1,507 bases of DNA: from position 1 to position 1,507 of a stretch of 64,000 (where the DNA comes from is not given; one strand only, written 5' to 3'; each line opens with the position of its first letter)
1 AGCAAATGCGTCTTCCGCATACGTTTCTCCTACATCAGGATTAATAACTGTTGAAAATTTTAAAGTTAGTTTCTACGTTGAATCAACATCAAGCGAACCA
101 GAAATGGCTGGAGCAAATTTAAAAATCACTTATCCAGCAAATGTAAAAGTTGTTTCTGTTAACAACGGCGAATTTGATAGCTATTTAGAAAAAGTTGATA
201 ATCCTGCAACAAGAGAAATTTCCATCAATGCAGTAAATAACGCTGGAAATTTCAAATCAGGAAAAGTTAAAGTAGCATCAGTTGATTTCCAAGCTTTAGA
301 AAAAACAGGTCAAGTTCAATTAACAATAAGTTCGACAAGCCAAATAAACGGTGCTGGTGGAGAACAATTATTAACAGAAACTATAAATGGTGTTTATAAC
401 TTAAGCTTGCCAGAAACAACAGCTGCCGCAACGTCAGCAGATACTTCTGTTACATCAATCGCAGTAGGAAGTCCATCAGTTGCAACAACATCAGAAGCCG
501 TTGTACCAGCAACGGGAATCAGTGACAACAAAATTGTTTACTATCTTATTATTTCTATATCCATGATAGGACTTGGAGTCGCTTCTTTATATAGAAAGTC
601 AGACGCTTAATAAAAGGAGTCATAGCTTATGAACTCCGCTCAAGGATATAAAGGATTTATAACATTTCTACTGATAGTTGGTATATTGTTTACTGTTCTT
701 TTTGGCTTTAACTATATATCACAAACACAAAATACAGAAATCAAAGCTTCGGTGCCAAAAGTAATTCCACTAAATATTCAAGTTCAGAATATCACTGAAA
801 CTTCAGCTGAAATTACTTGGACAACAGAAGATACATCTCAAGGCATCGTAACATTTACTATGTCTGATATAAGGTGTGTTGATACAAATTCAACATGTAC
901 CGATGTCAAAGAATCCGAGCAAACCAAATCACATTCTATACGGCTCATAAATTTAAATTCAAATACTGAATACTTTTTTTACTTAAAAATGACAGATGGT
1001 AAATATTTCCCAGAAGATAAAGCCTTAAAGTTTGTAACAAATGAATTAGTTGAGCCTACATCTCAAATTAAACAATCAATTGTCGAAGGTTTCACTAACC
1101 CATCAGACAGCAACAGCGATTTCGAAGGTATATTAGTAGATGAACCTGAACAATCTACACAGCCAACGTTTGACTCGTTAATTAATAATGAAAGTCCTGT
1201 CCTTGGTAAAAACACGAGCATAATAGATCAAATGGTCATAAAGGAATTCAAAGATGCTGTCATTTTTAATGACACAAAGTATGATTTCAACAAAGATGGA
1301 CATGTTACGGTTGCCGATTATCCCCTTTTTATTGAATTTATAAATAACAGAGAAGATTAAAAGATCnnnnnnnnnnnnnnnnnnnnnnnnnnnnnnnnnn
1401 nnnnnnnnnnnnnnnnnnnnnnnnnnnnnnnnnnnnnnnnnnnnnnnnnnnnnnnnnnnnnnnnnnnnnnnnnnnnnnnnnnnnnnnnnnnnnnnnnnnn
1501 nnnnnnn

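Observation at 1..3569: Sortase locus with non-canonical VPxTG substrates: cohesin-like plus dockerin-like modules, a possible sortase-anchored cohesin-dockerin assembly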

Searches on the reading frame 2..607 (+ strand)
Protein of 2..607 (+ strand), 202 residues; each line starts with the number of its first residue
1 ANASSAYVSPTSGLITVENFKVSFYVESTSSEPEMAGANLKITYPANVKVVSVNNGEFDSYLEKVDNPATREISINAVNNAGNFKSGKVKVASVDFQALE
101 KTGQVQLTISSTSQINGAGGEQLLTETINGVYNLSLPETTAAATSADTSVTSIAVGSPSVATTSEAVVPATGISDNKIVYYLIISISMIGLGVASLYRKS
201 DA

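Call 4: search_protein_families(library=pfam, proteins=[window:2-607:+], max_evalue=1)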
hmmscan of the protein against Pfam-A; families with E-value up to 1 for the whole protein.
window:2-607:+ (202 aa): 1 family
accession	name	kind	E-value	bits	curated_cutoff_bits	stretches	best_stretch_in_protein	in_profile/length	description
PF16238.11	DUF4897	-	0.055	13.8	28.6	0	88-140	63-107/157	Domain of unknown function (DUF4897)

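Call 6: search_protein_families(library=ncbifam, proteins=[window:2-607:+], max_evalue=1)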
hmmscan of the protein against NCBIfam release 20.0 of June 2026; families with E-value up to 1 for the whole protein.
window:2-607:+ (202 aa): 0 families

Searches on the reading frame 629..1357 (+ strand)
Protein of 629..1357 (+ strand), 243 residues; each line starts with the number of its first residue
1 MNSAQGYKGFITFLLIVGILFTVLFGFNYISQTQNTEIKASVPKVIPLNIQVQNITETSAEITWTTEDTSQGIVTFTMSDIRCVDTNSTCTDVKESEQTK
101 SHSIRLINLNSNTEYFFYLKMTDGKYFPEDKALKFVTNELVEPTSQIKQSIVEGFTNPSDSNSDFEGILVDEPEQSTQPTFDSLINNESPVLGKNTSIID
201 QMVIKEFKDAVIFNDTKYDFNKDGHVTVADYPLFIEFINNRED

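Call 4: search_protein_families(library=pfam, proteins=[window:629-1357:+], max_evalue=1)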
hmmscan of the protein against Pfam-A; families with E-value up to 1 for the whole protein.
window:629-1357:+ (243 aa): 4 families
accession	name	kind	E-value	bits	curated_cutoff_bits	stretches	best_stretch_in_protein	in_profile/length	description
PF00041.27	fn3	-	4e-07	30.6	25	1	47-125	3-72/84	Fibronectin type III domain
PF16656.11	Pur_ac_phosph_N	-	5.4e-06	27.3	30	1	49-119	5-78/93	Purple acid Phosphatase, N-terminal domain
PF16893.11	fn3_2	-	0.026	15.1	27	1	49-126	7-80/89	Fibronectin type III domain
PF00404.24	Dockerin_1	-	0.084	13.5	22.9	1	218-239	2-23/57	Dockerin type I domain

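Call 6: search_protein_families(library=ncbifam, proteins=[window:629-1357:+], max_evalue=1)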
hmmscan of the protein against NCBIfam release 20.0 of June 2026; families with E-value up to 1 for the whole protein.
window:629-1357:+ (243 aa): 0 families

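Call 8: find_encoding_contigs(protein=window:629-1357:+, flank=10000, max_places=6)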
Protein window:629-1357:+ (243 aa): 5 contigs read that carry it; 3 places shown.
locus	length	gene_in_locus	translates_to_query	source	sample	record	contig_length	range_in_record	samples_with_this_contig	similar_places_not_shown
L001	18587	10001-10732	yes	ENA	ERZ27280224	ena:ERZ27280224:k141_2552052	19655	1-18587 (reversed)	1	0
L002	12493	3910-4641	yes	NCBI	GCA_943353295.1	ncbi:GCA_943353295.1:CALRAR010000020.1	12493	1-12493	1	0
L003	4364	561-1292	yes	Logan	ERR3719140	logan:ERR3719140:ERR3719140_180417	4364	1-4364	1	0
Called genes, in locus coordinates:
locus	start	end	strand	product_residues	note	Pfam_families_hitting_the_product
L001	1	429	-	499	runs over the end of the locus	?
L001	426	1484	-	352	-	PF02463:SMC_N, PF13175:AAA_15, PF13476:AAA_23, PF13304:AAA_21 (faint)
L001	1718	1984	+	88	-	-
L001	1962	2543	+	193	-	PF03167:UDG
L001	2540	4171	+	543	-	PF00753:Lactamase_B, PF23023:Anti-Pycsar_Apyc1 (faint), PF12706:Lactamase_B_2, PF22505:RNase_J_b_CASP, PF07521:RMMBL (weak), PF17770:RNase_J_C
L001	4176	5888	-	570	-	PF00009:GTP_EFTU, PF03144:GTP_EFTU_D2 (weak), PF00679:EFG_C, PF06421:LepA_C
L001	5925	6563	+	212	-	PF05137:PilN (weak)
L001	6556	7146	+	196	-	PF04350:PilO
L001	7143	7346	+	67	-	-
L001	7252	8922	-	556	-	PF03023:MurJ, PF13440:Polysacc_synt_3 (weak), PF01554:MatE (weak)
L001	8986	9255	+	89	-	PF01649:Ribosomal_S20p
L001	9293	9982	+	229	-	-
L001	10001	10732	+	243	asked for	PF00041:fn3 (weak), PF16656:Pur_ac_phosph_N (weak)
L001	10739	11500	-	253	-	PF18911:PKD_4, PF00801:PKD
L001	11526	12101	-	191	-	-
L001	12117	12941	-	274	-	PF04203:Sortase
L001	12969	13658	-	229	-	-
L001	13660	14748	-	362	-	PF03816:LytR_cpsA_psr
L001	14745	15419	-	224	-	PF00121:TIM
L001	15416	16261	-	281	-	PF02730:AFOR_N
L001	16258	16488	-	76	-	-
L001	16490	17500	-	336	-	PF00044:Gp_dh_N, PF02800:Gp_dh_C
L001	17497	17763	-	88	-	PF00085:Thioredoxin, PF13098:Thioredoxin_2 (weak), PF13905:Thioredoxin_8 (faint), PF14595:Thioredoxin_9 (weak), PF13192:Thioredoxin_3 (weak)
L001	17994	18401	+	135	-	-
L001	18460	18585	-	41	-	?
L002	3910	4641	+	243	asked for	PF00041:fn3 (weak), PF16656:Pur_ac_phosph_N (weak)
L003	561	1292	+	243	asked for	PF00041:fn3 (weak), PF16656:Pur_ac_phosph_N (weak)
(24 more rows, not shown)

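Call 12: find_homologous_proteins(query=L001:9293-9979:+, max_evalue=0.001)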
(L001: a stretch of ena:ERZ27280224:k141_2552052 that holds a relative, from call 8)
Query L001:9293-9979:+ (229 aa): 51 proteins with E <= 0.001 among 670 candidates.
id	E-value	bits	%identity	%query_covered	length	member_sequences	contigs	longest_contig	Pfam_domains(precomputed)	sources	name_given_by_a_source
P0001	2.3e-134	463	100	100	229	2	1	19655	-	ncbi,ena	-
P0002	3.6e-123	427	95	100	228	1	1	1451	-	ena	-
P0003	2.0e-119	414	90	100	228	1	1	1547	-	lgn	-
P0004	5.3e-111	387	85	100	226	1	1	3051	-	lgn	-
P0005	4.9e-107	374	85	100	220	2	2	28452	-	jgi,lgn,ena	-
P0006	3.7e-106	371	83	100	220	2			-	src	-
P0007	7.0e-103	361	79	100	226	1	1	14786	-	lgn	-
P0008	1.2e-101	357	79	100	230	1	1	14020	-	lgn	-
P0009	2.7e-94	333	75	100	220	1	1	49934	-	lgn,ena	-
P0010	5.1e-74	266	66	91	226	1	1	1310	-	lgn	-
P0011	1.9e-62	229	61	80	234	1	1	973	-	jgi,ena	-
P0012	2.7e-58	215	51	94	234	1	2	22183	-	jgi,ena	-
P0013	4.1e-58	214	61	72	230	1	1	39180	-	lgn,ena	-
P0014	1.5e-57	213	52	95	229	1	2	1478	-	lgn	-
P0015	6.7e-56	207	52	94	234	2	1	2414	-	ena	-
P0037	4.8e-50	188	52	92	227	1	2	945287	-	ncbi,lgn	-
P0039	1.5e-48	183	48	84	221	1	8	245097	-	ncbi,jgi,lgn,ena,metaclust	jgi:hypothetical protein|metaclust:\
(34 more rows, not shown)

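Call 17: find_homologous_proteins(query=window:629-1357:+, max_evalue=0.001)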
Query window:629-1357:+ (243 aa): 9 proteins with E <= 0.001 among 177 candidates.
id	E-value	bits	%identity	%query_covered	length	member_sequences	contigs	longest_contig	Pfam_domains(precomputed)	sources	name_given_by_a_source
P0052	3.1e-145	500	94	100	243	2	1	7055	PF00041.28,PF16656.12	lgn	-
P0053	1.4e-104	367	74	100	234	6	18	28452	-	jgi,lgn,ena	-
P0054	3.8e-96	339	70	100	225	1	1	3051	PF00041.28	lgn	-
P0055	8.8e-91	322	61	100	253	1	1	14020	PF00041.28,PF16656.12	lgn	-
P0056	4.5e-90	319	63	100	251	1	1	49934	-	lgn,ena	-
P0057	2.9e-88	313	61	100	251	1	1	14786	PF00041.28,PF16656.12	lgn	-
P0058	4.2e-87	309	62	100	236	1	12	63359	PF16656.12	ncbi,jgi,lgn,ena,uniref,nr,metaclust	ncbi:hypothetical protein CO058_02975 [candidate division WWE3 bacterium CG_4_9_14_0_2_um_filter_35_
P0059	1.0e-70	256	52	100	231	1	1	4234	PF16656.12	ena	-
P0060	4.4e-67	244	50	100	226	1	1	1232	PF00041.28,PF16656.12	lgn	-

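Call 20: find_encoding_contigs(protein=P0037, flank=8000, max_places=2)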
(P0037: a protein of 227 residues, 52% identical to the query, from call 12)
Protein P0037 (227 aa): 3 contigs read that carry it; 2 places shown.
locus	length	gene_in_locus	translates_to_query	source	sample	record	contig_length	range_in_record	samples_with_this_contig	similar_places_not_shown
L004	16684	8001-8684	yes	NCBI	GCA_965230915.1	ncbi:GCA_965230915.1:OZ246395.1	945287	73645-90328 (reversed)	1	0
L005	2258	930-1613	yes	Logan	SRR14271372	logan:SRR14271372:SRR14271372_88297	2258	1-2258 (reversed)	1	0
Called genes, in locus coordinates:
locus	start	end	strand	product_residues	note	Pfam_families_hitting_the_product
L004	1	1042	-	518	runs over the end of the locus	-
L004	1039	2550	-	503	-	-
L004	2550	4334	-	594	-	PF00009:GTP_EFTU, PF03144:GTP_EFTU_D2, PF22042:EF-G_D2 (weak), PF00679:EFG_C, PF06421:LepA_C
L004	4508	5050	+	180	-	-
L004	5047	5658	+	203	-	PF04350:PilO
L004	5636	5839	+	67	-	-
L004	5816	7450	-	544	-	PF01554:MatE (faint), PF03023:MurJ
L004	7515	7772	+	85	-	PF01649:Ribosomal_S20p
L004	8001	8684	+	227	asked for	-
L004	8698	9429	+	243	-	PF00041:fn3 (weak), PF16656:Pur_ac_phosph_N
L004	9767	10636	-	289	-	PF04203:Sortase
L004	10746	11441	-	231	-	PF21694:DNA_pol3_delta_C (faint)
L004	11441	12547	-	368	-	PF03816:LytR_cpsA_psr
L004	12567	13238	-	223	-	PF00121:TIM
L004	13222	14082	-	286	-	PF02730:AFOR_N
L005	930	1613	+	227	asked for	-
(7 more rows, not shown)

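Call 21: find_encoding_contigs(protein=P0039, flank=8000, max_places=2)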
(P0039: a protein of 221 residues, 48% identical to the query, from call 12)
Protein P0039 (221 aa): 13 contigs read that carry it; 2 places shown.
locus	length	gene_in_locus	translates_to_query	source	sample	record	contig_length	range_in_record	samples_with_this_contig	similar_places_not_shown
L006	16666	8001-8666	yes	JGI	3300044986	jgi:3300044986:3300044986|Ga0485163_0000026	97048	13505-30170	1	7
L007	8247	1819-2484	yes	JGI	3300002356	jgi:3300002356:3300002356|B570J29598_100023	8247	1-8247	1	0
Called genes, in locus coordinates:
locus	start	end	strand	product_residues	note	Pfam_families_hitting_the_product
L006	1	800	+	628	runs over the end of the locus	PF00753:Lactamase_B, PF12706:Lactamase_B_2, PF22505:RNase_J_b_CASP, PF07521:RMMBL (weak), PF17770:RNase_J_C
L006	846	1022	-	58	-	-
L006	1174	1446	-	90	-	-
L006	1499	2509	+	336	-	-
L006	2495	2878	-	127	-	-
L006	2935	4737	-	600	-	PF00009:GTP_EFTU, PF03144:GTP_EFTU_D2 (weak), PF00679:EFG_C, PF06421:LepA_C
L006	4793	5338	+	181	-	-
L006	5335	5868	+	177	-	-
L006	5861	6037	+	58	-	-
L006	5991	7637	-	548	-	PF03023:MurJ, PF13440:Polysacc_synt_3 (weak), PF01554:MatE (weak)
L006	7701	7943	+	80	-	-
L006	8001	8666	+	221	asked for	-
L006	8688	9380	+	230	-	PF16656:Pur_ac_phosph_N (weak)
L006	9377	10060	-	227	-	PF04203:Sortase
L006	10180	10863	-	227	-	PF21694:DNA_pol3_delta_C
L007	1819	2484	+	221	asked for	-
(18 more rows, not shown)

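Call 22: predict_structure(alignment_id=A1)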
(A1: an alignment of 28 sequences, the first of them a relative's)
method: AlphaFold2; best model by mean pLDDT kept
length: 229 residues; sequences in the alignment: 28
mean_pLDDT: 77.0   pTM: 0.58
mean pLDDT of the five models: 77.0, 76.5, 75.1, 74.5, 71.8
residues with pLDDT >= 90: 98; 70-90: 56; 50-70: 33; < 50: 42
segments of 3 or more residues with pLDDT < 50: 24-26, 167-201
pLDDT, mean of each block of 10 residues (from residue 1): 56 62 53 90 92 85 94 95 94 95 93 94 93 92 87 88 65 42 41 42 68 82 64
secondary structure, 60 per line:
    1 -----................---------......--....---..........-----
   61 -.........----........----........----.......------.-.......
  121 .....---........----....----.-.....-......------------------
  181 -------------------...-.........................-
elements in order: H6-21 E31-36 E39-42 E46-55 E62-70 E75-82 E87-94 E99-105 E114-125 E129-136 E141-144 E151-155 E157-162 H204-228

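Call 34: find_homologous_proteins(query=A3, max_evalue=0.001)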
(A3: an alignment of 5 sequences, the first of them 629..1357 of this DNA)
Query A3 (5 sequences) (243 aa, profile of the alignment): 26 proteins with E <= 0.001 among 3513 candidates.
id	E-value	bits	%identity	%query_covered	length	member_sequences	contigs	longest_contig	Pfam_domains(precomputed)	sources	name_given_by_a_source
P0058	3.6e-110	385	62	100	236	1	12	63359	PF16656.12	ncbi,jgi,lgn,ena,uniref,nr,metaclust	ncbi:hypothetical protein CO058_02975 [candidate division WWE3 bacterium CG_4_9_14_0_2_um_filter_35_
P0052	2.7e-105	369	94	100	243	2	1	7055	PF00041.28,PF16656.12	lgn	-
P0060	4.0e-100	352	50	100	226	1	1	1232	PF00041.28,PF16656.12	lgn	-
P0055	1.4e-99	351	61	100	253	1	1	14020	PF00041.28,PF16656.12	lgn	-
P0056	3.9e-96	339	63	100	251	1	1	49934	-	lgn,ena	-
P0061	6.4e-95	335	36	100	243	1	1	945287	PF00041.28,PF16656.12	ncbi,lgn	-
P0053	6.9e-93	329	74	100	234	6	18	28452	-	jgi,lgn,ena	-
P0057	1.2e-92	328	61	100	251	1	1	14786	PF00041.28,PF16656.12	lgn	-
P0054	3.0e-92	327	70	100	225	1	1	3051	PF00041.28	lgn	-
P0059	1.4e-89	318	52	100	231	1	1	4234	PF16656.12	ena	-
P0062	2.9e-88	314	35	100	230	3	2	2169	PF16656.12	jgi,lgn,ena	jgi:hypothetical protein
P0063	1.6e-74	269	34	100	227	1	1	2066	PF16656.12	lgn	-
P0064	1.1e-72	263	40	100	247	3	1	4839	PF16656.12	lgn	-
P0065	1.6e-62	229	34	100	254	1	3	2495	PF16656.12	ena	-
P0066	2.7e-62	229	33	100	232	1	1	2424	PF16656.12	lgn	-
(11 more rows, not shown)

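Call 43: search_protein_representatives(alignment_id=A1)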
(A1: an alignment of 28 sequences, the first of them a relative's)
Query: 28 sequences, 224 profile positions. Proteins with E-value up to 0.001 (for the whole library): 132; up to 1e-10: 34; up to 1e-30: 13. The best 132 are listed.
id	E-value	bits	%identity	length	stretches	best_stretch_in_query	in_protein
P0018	1.9e-92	325.1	-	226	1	1-221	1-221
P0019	2.1e-87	308.6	-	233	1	1-223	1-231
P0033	1.9e-83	295.6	-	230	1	1-222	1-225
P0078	3.5e-78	278.4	-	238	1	1-216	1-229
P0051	5.5e-77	274.5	-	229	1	1-222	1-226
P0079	5.4e-72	258.2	-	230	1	1-220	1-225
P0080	1.6e-70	253.4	-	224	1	4-217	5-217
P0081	1.1e-65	237.5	-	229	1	6-219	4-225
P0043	3.3e-64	232.7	-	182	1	50-220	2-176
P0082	4.1e-52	193.2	-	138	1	1-141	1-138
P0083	1.1e-51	191.8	-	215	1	2-220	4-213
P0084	9.3e-41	156.0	-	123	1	13-113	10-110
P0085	3.8e-37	144.2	-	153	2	1-106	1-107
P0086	2.2e-25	105.8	-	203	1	16-217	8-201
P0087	5.7e-24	101.1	-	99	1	128-220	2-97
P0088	8.7e-20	87.5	-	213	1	4-217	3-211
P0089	2.8e-19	85.8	-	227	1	4-215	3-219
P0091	5.0e-18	81.7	-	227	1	3-221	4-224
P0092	8.5e-18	81.0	-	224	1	8-218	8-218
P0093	1.6e-17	80.1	-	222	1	4-218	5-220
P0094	6.9e-17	78.0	-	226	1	2-220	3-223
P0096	2.4e-15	72.9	-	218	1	1-217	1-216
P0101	5.8e-13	65.1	-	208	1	3-215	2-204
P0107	2.8e-10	56.4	-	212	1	12-212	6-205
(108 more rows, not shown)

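Call 46: predict_structure(alignment_id=A4)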
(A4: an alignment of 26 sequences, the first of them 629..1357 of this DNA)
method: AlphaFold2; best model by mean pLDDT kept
length: 243 residues; sequences in the alignment: 26
mean_pLDDT: 73.0   pTM: 0.42
mean pLDDT of the five models: 73.0, 71.9, 71.5, 70.5, 67.4
residues with pLDDT >= 90: 68; 70-90: 89; 50-70: 27; < 50: 59
segments of 3 or more residues with pLDDT < 50: 37-40, 145-196
pLDDT, mean of each block of 10 residues (from residue 1): 72 89 78 50 76 94 93 91 73 92 95 93 86 92 52 37 34 37 38 50 84 86 86 81 53
secondary structure, 60 per line:
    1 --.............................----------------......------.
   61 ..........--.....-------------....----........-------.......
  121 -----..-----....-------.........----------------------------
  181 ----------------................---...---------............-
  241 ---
elements in order: H3-31 E48-53 E60-70 E73-77 E91-94 E99-106 E114-120 E133-136 H144-152 H197-212 H228-239

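Call 48: search_protein_families(library=pfam, alignment_id=A6, max_evalue=0.01)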
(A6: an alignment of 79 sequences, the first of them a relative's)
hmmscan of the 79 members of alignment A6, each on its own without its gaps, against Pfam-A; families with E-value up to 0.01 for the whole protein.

A. member 1, P0001 (229 aa): 0 families

B. families by the number of members that match (of 79 scanned): 29 families (the first 25 are shown)
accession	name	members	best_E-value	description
PF00963.24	Cohesin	56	6.6e-20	Cohesin domain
PF19077.6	Big_13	8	2e-12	Bacterial Ig-like domain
PF13620.12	CarboxypepD_reg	4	2.7e-07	Carboxypeptidase regulatory-like domain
PF00746.26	Gram_pos_anchor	3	5.1e-05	LPXTG cell wall anchor motif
PF16656.11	Pur_ac_phosph_N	2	1e-09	Purple acid Phosphatase, N-terminal domain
PF00404.24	Dockerin_1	2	1.2e-08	Dockerin type I domain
PF17936.7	Big_6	2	4.3e-07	Bacterial Ig domain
PF07705.17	CARDB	1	4.7e-15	CARDB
PF17957.7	Big_7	1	4.6e-07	Bacterial Ig domain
PF09136.16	Glucodextran_B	1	2.1e-06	Glucodextranase, domain B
PF00041.27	fn3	1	7.4e-05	Fibronectin type III domain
PF05887.16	Trypan_PARP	1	0.00071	Procyclic acidic repetitive protein (PARP)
PF13715.12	CarbopepD_reg_2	1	0.00079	CarboxypepD_reg-like domain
PF18141.7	UPF1_1B_dom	1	0.0013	RNA helicase UPF1, 1B domain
PF17892.7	Cadherin_5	1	0.0015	Cadherin-like domain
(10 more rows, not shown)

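Call 52: find_related_loci(query=A1, collection=genome_contigs, flank=6000)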
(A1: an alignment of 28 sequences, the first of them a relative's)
Query A1 (229 aa) in genome_contigs; peptide patterns used: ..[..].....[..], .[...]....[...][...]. (x = any residue, [..] = any of these).
43 stretches matched a pattern; 9 encode a relative of the query (tblastn E <= 1e-3); 9 distinct loci.
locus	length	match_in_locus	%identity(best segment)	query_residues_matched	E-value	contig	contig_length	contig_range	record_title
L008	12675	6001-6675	81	1-229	5e-103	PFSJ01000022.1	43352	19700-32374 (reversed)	MAG: candidate division WWE3 bacterium CG_4_9_14_0_2_um_filter_35_11 CG_4_9_14_0.2_um_filter_scaffold_229_c, whole genom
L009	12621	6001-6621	52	16-226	1e-61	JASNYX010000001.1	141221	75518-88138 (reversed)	MAG: Patescibacteria group bacterium isolate PATE-7 HKU-EGSB-PATE-7_1, whole genome shotgun sequence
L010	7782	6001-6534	57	39-225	3e-60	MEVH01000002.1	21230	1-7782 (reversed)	MAG: candidate division WWE3 bacterium RIFCSPLOWO2_01_FULL_39_13 rifcsplowo2_01_scaffold_11120, whole genome shotgun seq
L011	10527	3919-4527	51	14-220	1e-57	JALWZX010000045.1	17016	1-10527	MAG: candidate division WWE3 bacterium isolate T2_metabat1_scaf2bin.175 T2_NODE_3254_length_17016_cov_2.906507, whole ge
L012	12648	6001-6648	49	7-226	7e-57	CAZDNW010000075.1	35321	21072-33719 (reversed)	MAG TPA_asm: uncultured Candidatus Saccharibacteria bacterium isolate binchicken_co219_61 genome assembly, contig: k141_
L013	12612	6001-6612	52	12-222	7e-56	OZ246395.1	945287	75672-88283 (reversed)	MAG: uncultured Candidatus Saccharibacteria bacterium isolate SRP292972_co1_112 genome assembly, chromosome: 1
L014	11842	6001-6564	44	34-219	3e-42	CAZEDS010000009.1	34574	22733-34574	MAG TPA_asm: uncultured Candidatus Saccharibacteria bacterium isolate SRP192515_co2_20 genome assembly, contig: NODE_894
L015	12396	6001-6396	49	30-161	6e-38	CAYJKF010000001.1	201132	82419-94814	MAG TPA_asm: uncultured Candidatus Saccharibacteria bacterium isolate ERP124720_co1_172 genome assembly, contig: NODE_75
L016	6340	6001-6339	52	1-112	1e-30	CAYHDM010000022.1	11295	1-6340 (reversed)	MAG TPA_asm: uncultured Candidatus Saccharibacteria bacterium isolate ERP119705_co12_185 genome assembly, contig: NODE_6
